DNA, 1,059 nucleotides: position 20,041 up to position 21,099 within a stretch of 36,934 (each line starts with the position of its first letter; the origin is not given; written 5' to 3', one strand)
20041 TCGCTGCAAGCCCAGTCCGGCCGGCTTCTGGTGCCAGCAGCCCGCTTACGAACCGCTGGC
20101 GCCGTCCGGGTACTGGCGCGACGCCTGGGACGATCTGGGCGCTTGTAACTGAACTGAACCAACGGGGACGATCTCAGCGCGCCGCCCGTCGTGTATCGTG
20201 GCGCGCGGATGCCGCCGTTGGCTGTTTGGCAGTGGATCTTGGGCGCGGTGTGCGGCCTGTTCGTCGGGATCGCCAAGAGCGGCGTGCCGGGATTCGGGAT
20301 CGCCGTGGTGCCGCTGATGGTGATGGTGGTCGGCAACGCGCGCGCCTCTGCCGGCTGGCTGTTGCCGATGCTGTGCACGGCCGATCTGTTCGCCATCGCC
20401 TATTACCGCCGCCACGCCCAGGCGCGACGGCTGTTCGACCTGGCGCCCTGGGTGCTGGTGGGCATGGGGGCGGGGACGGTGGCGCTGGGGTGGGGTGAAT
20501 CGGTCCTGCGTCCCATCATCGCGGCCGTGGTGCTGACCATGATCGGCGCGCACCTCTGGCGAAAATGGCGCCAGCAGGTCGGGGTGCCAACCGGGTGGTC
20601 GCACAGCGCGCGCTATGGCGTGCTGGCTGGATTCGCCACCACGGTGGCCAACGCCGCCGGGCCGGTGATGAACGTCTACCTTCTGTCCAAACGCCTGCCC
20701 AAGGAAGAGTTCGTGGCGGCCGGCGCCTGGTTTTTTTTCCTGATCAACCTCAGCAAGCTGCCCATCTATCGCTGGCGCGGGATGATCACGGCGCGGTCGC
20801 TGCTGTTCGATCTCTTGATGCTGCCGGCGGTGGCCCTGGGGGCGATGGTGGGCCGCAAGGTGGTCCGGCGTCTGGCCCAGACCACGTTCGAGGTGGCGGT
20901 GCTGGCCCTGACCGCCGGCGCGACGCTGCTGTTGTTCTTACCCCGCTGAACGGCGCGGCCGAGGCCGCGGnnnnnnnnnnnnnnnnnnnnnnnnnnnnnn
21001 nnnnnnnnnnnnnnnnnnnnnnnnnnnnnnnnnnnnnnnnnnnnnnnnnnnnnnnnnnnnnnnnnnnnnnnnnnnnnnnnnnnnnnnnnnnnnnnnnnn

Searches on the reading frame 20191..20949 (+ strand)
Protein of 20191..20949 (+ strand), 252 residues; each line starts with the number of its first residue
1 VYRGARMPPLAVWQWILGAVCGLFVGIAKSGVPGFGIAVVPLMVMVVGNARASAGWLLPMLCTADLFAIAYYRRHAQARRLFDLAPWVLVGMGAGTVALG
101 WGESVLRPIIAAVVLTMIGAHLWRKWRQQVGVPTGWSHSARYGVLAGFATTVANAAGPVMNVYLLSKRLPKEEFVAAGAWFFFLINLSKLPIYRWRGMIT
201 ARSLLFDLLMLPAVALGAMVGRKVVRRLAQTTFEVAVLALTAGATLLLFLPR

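Call 43: search_protein_families(library=pfam, proteins=[window:20191-20949:+], max_evalue=1)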
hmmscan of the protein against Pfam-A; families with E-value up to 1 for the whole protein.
window:20191-20949:+ (252 aa): 1 family
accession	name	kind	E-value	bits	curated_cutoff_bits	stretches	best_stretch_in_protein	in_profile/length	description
PF01925.25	TauE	-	9.6e-24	84.8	32.6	1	19-245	2-234/237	Sulfite exporter TauE/SafE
